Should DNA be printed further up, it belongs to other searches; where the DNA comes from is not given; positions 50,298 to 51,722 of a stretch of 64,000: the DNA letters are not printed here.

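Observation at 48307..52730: Bi-domain (MDR + Gfo/Idh/MocA) oxidoreductase coupled to a 760-aa fusion with GT-B-like C-terminus: candidate sugar-modifying module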

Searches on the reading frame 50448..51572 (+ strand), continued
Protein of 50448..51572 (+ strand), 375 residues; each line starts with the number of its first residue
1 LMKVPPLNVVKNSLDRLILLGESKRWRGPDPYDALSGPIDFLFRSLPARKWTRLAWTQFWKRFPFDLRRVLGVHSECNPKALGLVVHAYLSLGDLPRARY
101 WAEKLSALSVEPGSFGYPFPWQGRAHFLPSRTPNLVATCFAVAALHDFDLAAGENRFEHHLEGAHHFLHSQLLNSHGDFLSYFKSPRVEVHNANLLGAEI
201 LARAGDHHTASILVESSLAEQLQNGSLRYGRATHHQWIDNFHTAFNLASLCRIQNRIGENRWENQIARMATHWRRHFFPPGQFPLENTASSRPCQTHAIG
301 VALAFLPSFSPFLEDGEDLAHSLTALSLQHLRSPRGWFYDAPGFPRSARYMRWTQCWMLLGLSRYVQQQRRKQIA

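Call 92: search_protein_families(library=ncbifam, proteins=[L028:6598-8787:+, L060:13136-14110:+, L055:16235-18067:+, L059:772-1797:+, L062:12202-13200:+, L039:14023-14916:+, L056:15180-16514:+, L065:10017-11387:+], max_evalue=0.001)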
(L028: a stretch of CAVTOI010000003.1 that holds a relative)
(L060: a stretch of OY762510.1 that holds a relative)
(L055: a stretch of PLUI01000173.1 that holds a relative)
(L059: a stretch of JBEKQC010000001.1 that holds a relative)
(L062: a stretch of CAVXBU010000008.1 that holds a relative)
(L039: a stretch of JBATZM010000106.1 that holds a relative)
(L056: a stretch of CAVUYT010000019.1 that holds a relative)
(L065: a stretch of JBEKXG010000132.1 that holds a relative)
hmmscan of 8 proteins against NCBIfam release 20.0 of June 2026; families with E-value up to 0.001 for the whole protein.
L028:6598-8787:+ (730 aa): 0 families

L060:13136-14110:+ (325 aa): 2 families
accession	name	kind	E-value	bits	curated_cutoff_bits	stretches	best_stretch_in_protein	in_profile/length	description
TIGR03019.1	pepcterm_femAB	equivalog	9.5e-07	28.2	260.35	1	118-268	118-267/330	FemAB family XrtA/PEP-CTERM system-associated protein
NF047883.1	UAcmpLyAlTFemX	equivalog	2.1e-05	24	500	1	120-280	149-311/337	UDP-N-acetylmuramoylpentapeptide-lysine N(6)-alanyltransferase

L055:16235-18067:+ (611 aa): 6 families
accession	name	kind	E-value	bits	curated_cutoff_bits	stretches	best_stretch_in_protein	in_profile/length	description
TIGR03108.1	eps_aminotran_1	hypoth_equivalog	2.9e-33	115.5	816.9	2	1-365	1-367/628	XrtA/PEP-CTERM system amidotransferase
TIGR01536.1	asn_synth_AEB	equivalog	5.6e-30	104.8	267.1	1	3-346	2-343/517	asparagine synthase (glutamine-hydrolyzing)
NF033535.1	lass_lactam_cya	exception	2.1e-21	76.1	525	1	1-271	1-273/668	lasso peptide isopeptide bond-forming cyclase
TIGR03104.1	trio_amidotrans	equivalog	1.4e-12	46.7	570.1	1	19-287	19-294/589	N-acetylglutaminylglutamine amidotransferase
NF006949.0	PRK09431.1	equivalog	5.5e-10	38.4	499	1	215-315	188-300/554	asparagine synthase B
NF033561.1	macrolact_Ik_Al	subfamily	9.7e-07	27.7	300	1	123-338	85-296/561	albusnodin/ikarugamycin family macrolactam cyclase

L059:772-1797:+ (342 aa): 1 family
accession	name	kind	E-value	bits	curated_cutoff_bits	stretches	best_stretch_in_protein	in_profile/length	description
TIGR03015.1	pepcterm_ATPase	hypoth_equivalog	3.5e-85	285.7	324.5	1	1-268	1-267/269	XrtA/PEP-CTERM system-associated ATPase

L062:12202-13200:+ (333 aa): 0 families

L039:14023-14916:+ (298 aa): 0 families

L056:15180-16514:+ (445 aa): 0 families

L065:10017-11387:+ (457 aa): 0 families

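Call 97: search_protein_families(library=pfam, proteins=[window:50448-51572:+, L028:6598-7700:+, L062:12202-13200:+, L039:14023-14916:+, L056:15180-16514:+], max_evalue=1)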
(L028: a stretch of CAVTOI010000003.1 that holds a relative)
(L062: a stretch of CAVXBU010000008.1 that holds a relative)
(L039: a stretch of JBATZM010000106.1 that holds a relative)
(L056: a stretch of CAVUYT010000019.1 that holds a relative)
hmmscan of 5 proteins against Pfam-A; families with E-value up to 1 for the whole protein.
window:50448-51572:+ (375 aa): 0 families

L028:6598-7700:+ (367 aa): 2 families
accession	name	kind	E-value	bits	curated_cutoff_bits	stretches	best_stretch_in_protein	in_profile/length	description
PF23417.1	STING_TM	-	0.039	14.8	28.1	1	311-332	24-45/109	STING transmembrane domain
PF01522.26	Polysacc_deac_1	-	0.23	11.8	23.1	1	136-186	42-92/124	Polysaccharide deacetylase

L062:12202-13200:+ (333 aa): 3 families
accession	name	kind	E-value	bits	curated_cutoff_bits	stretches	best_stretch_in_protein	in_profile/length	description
PF01522.26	Polysacc_deac_1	-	0.018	15.5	23.1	1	28-107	21-90/124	Polysaccharide deacetylase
PF05106.17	Phage_holin_3_1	-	0.17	12.8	23.8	1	121-181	28-87/99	Phage holin family (Lysis protein S)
PF15028.12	PTCRA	-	0.27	11.4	23.1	1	148-227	22-102/127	Pre-T-cell antigen receptor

L039:14023-14916:+ (298 aa): 4 families
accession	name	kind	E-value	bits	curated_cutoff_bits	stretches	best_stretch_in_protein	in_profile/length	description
PF13480.13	Acetyltransf_6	-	0.0038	17.8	22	1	91-214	8-131/143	Acetyltransferase (GNAT) domain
PF00583.31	Acetyltransf_1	-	0.023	15.4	20.7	1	148-215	28-96/116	Acetyltransferase (GNAT) family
PF14148.11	YhdB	-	0.094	13.3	27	1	56-90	7-41/71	YhdB-like protein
PF02284.21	COX5A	-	0.17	12.4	24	0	167-211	16-54/103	Cytochrome c oxidase subunit Va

L056:15180-16514:+ (445 aa): 1 family
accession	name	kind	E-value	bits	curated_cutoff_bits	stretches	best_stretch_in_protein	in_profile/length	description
PF01522.26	Polysacc_deac_1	-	0.19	12.1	23.1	1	176-251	7-78/124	Polysaccharide deacetylase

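Call 105: search_protein_families(library=pfam, proteins=[L059:1818-2936:+, L055:2297-3907:+, L048:7422-8792:+, L008:18805-19905:+], max_evalue=0.00001)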
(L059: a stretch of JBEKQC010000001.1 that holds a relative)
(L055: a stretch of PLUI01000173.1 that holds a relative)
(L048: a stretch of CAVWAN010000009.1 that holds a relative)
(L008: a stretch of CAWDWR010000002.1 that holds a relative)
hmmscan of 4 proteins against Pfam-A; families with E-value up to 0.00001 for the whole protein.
L059:1818-2936:+ (373 aa): 0 families

L055:2297-3907:+ (537 aa): 0 families

L048:7422-8792:+ (457 aa): 4 families
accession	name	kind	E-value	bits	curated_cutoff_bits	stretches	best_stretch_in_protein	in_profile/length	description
PF03721.20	UDPG_MGDP_dh_N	-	2.5e-54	184.1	27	1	1-183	1-187/187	UDP-glucose/GDP-mannose dehydrogenase family, NAD binding domain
PF00984.24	UDPG_MGDP_dh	-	8.6e-35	119.2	25.4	1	215-306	2-93/94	UDP-glucose/GDP-mannose dehydrogenase family, central domain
PF03720.21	UDPG_MGDP_dh_C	-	5.5e-34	117.1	30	1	330-429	2-102/103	UDP-glucose/GDP-mannose dehydrogenase family, UDP binding domain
PF03807.23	F420_oxidored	-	2.2e-09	38.3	21.6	0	349-423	13-90/94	NADP oxidoreductase coenzyme F420-dependent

L008:18805-19905:+ (367 aa): 2 families
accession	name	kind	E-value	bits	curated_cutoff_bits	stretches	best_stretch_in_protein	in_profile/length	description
PF00534.26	Glycos_transf_1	-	1.6e-20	73.8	26.4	1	181-328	14-171/172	Glycosyl transferases group 1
PF13692.12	Glyco_trans_1_4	-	3e-20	73.3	27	1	183-315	2-142/142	Glycosyl transferases group 1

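Call 128: fold_search(model_id=the predicted structure, library=pdb)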
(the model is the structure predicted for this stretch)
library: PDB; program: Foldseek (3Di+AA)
matches with E <= 10: 842; with E <= 0.001: 106
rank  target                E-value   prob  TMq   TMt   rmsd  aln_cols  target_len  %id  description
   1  8h1l_B                2.6e-06  1.00  0.56  0.51   5.5       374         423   10  Crystal structure of glucose-2-epimerase in complex with D-Glucitol from Runella slithyformis Runsl_4512 (released 2023-07-12)
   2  2h6g_B                2.6e-06  1.00  0.51  0.47   5.9       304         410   17  W102T Protein Farnesyltransferase Mutant Complexed with a Geranylgeranylated DDPTASACVLS Peptide Product at 1.85A Reso (released 2006-08-29)
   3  2h6i_B                7.9e-06  1.00  0.50  0.47   6.5       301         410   16  W102T/Y365F Protein Farnesyltransferase Double Mutant Complexed with a Geranylgeranylated DDPTASACVLS Peptide Product  (released 2006-08-29)
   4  8h1l_C                8.3e-06  1.00  0.53  0.48   5.9       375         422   10  Crystal structure of glucose-2-epimerase in complex with D-Glucitol from Runella slithyformis Runsl_4512 (released 2023-07-12)
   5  1jcq_B                8.3e-06  1.00  0.51  0.47   6.3       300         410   17  CRYSTAL STRUCTURE OF HUMAN PROTEIN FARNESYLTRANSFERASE COMPLEXED WITH FARNESYL DIPHOSPHATE AND THE PEPTIDOMIMETIC INHI (released 2001-11-02)
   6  3ksl_B                8.7e-06  1.00  0.52  0.49  11.9       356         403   16  Structure of FPT bound to DATFP-DH-GPP (released 2009-12-22)
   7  8h1l_D                1.0e-05  1.00  0.55  0.50   5.9       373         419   11  Crystal structure of glucose-2-epimerase in complex with D-Glucitol from Runella slithyformis Runsl_4512 (released 2023-07-12)
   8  1ft1_B                1.0e-05  1.00  0.50  0.45   6.5       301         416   16  CRYSTAL STRUCTURE OF PROTEIN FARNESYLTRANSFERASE AT 2.25 ANGSTROMS RESOLUTION (released 1998-03-18)
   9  2h6h_B                1.3e-05  1.00  0.51  0.47   5.9       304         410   17  Y365F Protein Farnesyltransferase Mutant Complexed with a Farnesylated DDPTASACVLS Peptide Product at 1.8A (released 2006-08-29)
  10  8h1m                  1.3e-05  1.00  0.53  0.48   6.3       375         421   11  Crystal structure of glucose-2-epimerase mutant_D254A from Runella slithyformis Runsl_4512 (released 2023-07-12)
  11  3wiw                  1.4e-05  1.00  0.57  0.57   4.7       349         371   12  Crystal structure of unsaturated glucuronyl hydrolase specific for heparin (released 2014-01-08)
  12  7rn5_B                1.4e-05  1.00  0.51  0.48  12.0       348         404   17  Discovery of an Anion-Dependent Farnesyltransferase Inhibitor from a Phenotypic Screen (released 2021-09-08)
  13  1d8d_B                1.5e-05  1.00  0.50  0.47  12.4       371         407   15  CO-CRYSTAL STRUCTURE OF RAT PROTEIN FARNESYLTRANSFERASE COMPLEXED WITH A K-RAS4B PEPTIDE SUBSTRATE AND FPP ANALOG AT 2 (released 2000-02-09)
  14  8h1l_A                1.5e-05  1.00  0.56  0.51   5.8       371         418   11  Crystal structure of glucose-2-epimerase in complex with D-Glucitol from Runella slithyformis Runsl_4512 (released 2023-07-12)
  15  1ld7_B                1.7e-05  1.00  0.51  0.47   5.9       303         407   17  Co-crystal structure of Human Farnesyltransferase with farnesyldiphosphate and inhibitor compound 66 (released 2002-06-19)
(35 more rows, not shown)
